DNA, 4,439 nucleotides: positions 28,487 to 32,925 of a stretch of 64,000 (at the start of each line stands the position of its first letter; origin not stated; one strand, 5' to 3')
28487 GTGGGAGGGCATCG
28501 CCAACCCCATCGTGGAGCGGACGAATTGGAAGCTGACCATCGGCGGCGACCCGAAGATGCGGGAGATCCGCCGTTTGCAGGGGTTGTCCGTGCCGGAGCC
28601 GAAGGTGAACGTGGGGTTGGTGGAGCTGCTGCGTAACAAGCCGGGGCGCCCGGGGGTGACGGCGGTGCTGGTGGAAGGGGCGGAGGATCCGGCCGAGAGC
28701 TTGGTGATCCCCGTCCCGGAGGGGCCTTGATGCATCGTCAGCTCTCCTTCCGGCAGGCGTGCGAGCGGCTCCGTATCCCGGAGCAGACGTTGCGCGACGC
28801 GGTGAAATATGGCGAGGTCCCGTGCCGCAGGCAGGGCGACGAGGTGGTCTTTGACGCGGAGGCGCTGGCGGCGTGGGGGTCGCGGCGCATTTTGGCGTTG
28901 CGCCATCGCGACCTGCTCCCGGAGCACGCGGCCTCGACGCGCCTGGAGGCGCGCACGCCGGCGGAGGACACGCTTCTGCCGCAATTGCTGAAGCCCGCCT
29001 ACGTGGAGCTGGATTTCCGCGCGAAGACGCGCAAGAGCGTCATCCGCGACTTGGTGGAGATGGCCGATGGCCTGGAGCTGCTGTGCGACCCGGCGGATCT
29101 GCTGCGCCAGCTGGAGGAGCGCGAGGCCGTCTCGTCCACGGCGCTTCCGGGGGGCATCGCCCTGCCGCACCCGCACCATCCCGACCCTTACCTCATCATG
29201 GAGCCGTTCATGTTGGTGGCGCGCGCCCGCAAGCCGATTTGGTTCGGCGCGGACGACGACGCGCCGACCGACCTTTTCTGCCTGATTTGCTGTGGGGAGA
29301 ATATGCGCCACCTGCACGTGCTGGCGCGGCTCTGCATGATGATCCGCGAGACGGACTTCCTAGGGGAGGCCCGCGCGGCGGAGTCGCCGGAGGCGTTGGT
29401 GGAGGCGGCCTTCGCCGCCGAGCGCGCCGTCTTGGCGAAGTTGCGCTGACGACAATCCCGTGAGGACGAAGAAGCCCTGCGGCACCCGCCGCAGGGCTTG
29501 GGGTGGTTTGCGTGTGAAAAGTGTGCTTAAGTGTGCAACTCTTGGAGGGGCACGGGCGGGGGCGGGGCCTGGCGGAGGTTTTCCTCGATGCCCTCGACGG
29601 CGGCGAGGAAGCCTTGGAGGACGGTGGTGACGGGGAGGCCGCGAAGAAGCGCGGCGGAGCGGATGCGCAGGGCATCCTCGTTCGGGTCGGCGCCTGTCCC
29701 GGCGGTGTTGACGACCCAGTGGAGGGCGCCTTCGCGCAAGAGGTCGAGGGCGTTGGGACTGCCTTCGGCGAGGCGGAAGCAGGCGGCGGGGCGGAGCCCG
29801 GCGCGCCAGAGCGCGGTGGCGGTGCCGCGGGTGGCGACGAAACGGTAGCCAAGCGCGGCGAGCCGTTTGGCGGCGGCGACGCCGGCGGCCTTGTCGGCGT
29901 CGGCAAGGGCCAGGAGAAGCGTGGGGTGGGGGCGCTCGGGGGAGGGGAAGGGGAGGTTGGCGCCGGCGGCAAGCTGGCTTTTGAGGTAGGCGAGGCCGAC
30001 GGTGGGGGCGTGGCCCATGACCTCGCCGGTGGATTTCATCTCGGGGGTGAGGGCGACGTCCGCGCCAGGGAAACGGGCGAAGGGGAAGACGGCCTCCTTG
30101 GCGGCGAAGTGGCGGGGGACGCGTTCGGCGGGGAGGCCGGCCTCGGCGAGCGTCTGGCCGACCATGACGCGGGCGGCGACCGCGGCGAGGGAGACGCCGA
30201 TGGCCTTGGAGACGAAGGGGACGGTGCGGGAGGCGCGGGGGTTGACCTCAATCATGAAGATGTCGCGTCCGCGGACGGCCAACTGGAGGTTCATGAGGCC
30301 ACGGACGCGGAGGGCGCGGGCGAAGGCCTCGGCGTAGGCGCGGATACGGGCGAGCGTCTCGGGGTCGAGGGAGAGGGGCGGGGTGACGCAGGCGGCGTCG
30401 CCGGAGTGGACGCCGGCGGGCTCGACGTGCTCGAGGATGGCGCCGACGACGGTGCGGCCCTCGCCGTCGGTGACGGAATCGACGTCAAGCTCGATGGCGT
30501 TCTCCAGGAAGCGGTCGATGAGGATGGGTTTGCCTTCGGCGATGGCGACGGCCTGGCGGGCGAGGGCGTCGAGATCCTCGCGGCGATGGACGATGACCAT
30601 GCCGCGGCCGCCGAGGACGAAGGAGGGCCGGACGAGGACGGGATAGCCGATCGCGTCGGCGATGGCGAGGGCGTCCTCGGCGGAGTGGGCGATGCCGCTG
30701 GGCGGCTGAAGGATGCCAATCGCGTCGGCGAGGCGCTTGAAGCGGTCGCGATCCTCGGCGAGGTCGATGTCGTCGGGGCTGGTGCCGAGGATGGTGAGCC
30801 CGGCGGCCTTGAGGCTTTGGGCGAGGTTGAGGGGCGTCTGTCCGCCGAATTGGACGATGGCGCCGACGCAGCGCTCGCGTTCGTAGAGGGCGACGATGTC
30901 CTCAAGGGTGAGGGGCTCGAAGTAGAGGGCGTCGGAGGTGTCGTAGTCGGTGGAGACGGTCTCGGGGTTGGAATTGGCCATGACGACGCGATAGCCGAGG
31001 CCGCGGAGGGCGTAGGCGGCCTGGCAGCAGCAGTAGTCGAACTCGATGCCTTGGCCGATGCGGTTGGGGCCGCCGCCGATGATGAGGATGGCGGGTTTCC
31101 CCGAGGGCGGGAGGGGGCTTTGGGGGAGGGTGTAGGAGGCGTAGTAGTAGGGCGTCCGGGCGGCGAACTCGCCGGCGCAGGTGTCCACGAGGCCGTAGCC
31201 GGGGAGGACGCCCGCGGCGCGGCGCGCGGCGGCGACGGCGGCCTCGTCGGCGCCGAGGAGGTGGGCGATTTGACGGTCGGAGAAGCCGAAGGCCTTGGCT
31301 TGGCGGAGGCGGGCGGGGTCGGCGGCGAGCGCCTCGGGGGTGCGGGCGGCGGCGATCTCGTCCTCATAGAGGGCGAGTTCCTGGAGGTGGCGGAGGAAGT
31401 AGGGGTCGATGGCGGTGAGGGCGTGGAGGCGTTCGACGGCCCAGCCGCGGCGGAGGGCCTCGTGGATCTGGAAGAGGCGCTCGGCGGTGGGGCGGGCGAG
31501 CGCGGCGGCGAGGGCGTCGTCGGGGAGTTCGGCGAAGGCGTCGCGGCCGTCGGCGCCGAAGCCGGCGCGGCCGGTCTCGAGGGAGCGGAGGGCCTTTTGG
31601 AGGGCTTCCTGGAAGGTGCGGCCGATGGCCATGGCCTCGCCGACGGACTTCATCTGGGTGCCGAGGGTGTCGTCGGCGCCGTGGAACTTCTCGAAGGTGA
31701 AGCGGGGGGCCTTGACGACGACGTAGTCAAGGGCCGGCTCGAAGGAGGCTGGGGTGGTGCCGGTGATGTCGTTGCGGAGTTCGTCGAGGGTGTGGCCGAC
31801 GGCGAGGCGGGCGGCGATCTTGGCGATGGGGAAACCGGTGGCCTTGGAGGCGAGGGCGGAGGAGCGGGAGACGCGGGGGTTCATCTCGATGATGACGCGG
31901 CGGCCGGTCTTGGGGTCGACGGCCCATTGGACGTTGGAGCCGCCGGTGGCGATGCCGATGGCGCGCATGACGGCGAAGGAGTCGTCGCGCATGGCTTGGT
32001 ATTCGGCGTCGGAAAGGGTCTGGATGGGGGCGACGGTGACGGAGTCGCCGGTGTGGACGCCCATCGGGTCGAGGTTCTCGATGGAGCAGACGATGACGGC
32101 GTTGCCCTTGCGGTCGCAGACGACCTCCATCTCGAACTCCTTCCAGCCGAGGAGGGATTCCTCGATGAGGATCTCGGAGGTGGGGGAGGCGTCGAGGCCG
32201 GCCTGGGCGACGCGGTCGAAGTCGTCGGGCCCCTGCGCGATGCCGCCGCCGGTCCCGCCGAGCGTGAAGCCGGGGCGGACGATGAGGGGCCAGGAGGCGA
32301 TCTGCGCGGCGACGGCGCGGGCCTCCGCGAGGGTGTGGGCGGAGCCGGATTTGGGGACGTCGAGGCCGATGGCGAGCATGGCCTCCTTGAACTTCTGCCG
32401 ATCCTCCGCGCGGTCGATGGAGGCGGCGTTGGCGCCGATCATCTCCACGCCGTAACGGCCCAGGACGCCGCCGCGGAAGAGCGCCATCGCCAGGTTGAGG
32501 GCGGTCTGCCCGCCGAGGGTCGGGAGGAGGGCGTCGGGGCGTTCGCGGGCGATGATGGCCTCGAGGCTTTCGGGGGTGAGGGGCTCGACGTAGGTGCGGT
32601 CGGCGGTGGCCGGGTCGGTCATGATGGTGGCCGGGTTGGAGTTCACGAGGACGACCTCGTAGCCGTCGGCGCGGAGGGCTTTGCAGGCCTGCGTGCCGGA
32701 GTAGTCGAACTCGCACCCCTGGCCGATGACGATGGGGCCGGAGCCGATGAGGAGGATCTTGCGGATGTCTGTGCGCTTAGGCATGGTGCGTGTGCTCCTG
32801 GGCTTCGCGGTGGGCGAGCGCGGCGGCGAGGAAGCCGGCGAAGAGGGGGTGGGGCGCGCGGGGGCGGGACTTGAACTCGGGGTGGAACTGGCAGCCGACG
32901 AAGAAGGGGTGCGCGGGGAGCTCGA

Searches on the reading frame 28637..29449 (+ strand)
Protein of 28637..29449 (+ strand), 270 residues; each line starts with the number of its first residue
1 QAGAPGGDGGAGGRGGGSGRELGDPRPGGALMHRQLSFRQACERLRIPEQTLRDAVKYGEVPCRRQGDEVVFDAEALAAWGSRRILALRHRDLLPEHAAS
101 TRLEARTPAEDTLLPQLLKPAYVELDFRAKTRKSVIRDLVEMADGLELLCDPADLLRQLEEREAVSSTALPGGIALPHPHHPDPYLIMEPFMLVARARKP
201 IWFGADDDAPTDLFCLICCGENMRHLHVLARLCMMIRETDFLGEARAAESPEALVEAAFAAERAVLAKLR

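Call 10: search_protein_families(library=pfam, proteins=[window:28637-29449:+])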
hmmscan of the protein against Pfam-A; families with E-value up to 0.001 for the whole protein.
window:28637-29449:+ (270 aa): 2 families
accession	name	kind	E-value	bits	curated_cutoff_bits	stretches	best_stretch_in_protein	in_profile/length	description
PF00359.27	PTS_EIIA_2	-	1.8e-21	77.1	27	1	117-256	2-139/144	Phosphoenolpyruvate-dependent sugar phosphotransferase system, EIIA 2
PF12728.13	HTH_17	-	1.8e-05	25.3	27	1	36-80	2-46/51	Helix-turn-helix domain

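Call 47: search_protein_families(library=ncbifam, proteins=[window:28637-29449:+])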
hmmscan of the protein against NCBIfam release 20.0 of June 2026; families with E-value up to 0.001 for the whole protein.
window:28637-29449:+ (270 aa): 6 families
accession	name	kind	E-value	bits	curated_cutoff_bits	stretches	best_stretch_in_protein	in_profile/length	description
TIGR00848.1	fruA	subfamily_domain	2.6e-17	62.9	103.5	1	119-241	3-125/129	fructose PTS transporter subunit IIA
TIGR01419.1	nitro_reg_IIA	equivalog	2.6e-14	53.3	138.7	1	114-254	2-139/145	PTS IIA-like nitrogen regulatory protein PtsN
NF007389.0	PRK09913.1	equivalog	5.1e-14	52.5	151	1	122-248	8-133/148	PTS fructose transporter subunit IIA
NF007293.0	PRK09765.1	equivalog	3.3e-08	32.5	763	1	116-257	6-148/639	PTS 2-O-a-mannosyl-D-glycerate transporter subunit IIABC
NF008145.0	PRK10896.1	equivalog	1.8e-06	27.7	221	1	152-256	47-151/161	PTS IIA-like nitrogen regulatory protein PtsN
TIGR01764.1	excise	domain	0.00069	19.9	28.8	0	36-80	2-46/49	excisionase family DNA-binding protein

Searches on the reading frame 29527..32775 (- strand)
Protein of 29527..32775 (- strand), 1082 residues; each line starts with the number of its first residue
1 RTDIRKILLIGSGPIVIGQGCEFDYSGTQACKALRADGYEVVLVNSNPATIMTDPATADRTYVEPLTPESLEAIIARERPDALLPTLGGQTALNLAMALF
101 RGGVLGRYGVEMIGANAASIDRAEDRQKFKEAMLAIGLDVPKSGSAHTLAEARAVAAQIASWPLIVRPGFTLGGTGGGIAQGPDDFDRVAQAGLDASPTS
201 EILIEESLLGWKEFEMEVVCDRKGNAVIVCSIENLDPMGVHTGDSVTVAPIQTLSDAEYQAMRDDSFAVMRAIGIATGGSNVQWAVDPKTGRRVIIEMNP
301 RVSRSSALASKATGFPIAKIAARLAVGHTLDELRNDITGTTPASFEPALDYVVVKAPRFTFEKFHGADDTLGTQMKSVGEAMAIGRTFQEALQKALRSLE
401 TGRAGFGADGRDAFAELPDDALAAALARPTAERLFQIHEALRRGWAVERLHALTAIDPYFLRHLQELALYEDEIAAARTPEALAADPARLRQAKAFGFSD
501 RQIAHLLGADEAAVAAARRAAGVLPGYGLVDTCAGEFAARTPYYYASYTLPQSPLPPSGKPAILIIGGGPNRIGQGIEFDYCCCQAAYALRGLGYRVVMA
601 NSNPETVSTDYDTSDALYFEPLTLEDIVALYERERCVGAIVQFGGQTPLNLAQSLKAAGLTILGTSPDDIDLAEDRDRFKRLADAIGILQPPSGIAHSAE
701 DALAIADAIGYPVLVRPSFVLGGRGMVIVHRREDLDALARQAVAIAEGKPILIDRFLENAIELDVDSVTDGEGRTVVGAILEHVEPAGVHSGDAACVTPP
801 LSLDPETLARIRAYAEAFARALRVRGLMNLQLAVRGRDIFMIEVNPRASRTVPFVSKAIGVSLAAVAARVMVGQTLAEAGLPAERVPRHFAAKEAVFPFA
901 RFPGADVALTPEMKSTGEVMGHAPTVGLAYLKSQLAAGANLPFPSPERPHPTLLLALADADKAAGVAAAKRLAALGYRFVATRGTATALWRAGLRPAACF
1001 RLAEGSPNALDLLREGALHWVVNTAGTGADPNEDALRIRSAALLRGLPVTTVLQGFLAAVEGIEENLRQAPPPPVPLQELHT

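Call 74: search_protein_families(library=pfam, proteins=[window:29527-32775:-])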
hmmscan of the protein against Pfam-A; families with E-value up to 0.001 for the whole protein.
window:29527-32775:- (1082 aa): 10 families
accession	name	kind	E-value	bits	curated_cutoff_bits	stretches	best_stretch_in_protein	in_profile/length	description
PF02786.22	CPSase_L_D2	-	4.3e-103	343.8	19.8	2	125-332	1-210/211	Carbamoyl-phosphate synthase L chain, ATP binding domain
PF25596.1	CPSase_L_D1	-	1.3e-92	306.1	27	2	4-121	2-117/118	Carbamoyl phosphate synthase preATP-grasp domain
PF02787.25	CPSase_L_D3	-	9.9e-25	86.8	26.6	1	425-506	2-79/80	Carbamoyl-phosphate synthetase large chain, oligomerisation domain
PF02142.27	MGS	-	1.7e-10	41.3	24.1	1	966-1051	3-94/94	MGS-like domain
PF13535.11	ATP-grasp_4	-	7.4e-10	39.1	27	1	709-848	1-152/160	ATP-grasp domain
PF02222.28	ATP-grasp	-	4e-09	36.8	27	1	684-848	4-163/179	ATP-grasp domain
PF15632.11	ATPgrasp_Ter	-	7.9e-07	29.3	29.1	1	811-874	49-111/131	ATP-grasp in the biosynthetic pathway with Ter operon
PF07478.18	Dala_Dala_lig_C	-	2.9e-06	27.4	24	1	700-846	26-174/204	D-ala D-ala ligase C-terminus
PF13549.11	ATP-grasp_5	-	0.00071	19.4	27.6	0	678-715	14-51/221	ATP-grasp domain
PF08442.15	ATP-grasp_2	-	0.00093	19.3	29.5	0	130-229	8-122/202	ATP-grasp domain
